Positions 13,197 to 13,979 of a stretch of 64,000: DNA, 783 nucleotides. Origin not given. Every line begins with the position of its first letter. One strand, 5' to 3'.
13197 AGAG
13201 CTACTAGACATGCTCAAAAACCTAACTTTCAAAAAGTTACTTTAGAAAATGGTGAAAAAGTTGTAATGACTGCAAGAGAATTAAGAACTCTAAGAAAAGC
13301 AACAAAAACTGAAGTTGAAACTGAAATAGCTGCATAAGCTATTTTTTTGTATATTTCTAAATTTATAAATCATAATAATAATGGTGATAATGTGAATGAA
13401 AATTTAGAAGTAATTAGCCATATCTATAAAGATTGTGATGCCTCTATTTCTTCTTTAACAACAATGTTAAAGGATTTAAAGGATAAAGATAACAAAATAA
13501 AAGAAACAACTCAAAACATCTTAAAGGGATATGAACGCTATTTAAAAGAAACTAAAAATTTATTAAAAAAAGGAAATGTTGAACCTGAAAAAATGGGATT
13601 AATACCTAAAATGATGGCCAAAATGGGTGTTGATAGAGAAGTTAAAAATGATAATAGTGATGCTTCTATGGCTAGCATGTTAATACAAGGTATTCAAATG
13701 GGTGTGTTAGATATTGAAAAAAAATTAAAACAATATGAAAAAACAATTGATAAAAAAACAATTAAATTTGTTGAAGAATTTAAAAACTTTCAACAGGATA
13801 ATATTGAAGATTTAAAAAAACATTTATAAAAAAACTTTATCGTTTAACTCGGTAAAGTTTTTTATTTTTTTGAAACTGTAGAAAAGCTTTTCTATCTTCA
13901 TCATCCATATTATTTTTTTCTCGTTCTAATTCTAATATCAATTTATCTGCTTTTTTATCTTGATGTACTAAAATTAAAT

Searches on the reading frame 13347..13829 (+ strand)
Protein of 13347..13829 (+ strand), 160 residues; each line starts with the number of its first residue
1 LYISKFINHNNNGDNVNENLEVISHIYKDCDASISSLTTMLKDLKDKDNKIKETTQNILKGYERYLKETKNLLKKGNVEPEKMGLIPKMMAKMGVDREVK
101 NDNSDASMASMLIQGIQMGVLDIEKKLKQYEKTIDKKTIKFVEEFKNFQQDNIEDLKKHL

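Call 4: search_protein_families(library=pfam, proteins=[window:13347-13829:+], max_evalue=1)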
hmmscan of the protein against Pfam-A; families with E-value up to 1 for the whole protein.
window:13347-13829:+ (160 aa): 14 families
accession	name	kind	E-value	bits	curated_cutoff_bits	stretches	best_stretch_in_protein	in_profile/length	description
PF04815.20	Sec23_helical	-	0.00027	21.2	27.8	2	40-91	17-67/103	Sec23/Sec24 helical domain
PF09753.14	Use1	-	0.0043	17.2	38.3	1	34-110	32-105/243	Membrane fusion protein Use1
PF09340.15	NuA4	-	0.0061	16.8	25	1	53-71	35-53/78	Histone acetyltransferase subunit NuA4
PF21019.4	Spectrin_3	-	0.097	13.5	24.4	1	16-57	14-56/68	Spectrin-like repeat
PF12998.12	ING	-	0.12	13.4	23.9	1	37-72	16-51/102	Inhibitor of growth proteins N-terminal histone-binding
PF04010.18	DUF357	-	0.13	12.7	29.4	1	37-78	6-50/73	Protein of unknown function (DUF357)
PF20237.3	DUF6594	-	0.14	12.5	30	1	107-158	71-110/238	Family of unknown function (DUF6594)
PF09325.15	Vps5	-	0.17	11.9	27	1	57-159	111-211/236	Vps5 C terminal like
PF18160.6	SLATT_5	-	0.23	11.2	29.5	1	23-71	91-139/192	SMODS and SLOG-associating 2TM effector domain family 5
PF06479.17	Ribonuc_2-5A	-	0.29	11.7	23.3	0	108-157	19-66/127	Ribonuclease 2-5A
PF07464.16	ApoLp-III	-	0.35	11.4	36.3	0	16-79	17-80/146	Apolipophorin-III precursor (apoLp-III)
PF20503.3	DUF6730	-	0.48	11.9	27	0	20-72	25-79/82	Family of unknown function (DUF6730)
PF06103.16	DUF948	-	0.56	10.9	37.2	0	37-78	17-58/89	Bacterial protein of unknown function (DUF948)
PF08702.15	Fib_alpha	-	1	10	29.9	1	23-71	26-74/143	Fibrinogen alpha/beta chain family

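Call 5: search_protein_families(library=ncbifam, proteins=[window:13347-13829:+], max_evalue=1)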
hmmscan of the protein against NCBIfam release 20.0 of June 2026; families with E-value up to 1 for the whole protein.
window:13347-13829:+ (160 aa): 5 families
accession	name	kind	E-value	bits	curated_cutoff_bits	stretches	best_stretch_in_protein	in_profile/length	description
TIGR02978.1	phageshock_pspC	equivalog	0.0087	15.9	104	1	87-147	59-120/121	envelope stress response membrane protein PspC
NF047516.1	LA_3659_fam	equivalog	0.0091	15.6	36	1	16-147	73-200/221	LA_3659 family protein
NF047514.1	SpiroCoCo_N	equivalog_domain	0.0091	15.6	75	1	16-147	73-200/221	SpiroCoCo family coiled-coil protein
TIGR04527.1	mycoplas_twoTM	subfamily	0.05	13.3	125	1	21-136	36-139/248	MG_279/MG_280 family protein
TIGR00636.1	PduO_Nterm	equivalog_domain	0.52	10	108.45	1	81-158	26-101/171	cob(I)yrinic acid a,c-diamide adenosyltransferase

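Call 48: search_protein_families(library=padloc, proteins=[window:13347-13829:+], max_evalue=0.01)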
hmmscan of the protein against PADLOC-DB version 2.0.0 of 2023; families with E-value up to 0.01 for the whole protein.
window:13347-13829:+ (160 aa): 0 families

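Call 49: search_protein_families(library=phrogs, proteins=[window:13347-13829:+], max_evalue=0.01)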
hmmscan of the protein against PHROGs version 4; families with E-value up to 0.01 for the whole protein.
window:13347-13829:+ (160 aa): 1 family
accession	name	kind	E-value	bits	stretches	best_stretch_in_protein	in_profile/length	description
phrog_19346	-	unknown function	0.0062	18.2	0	23-67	9-53/100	-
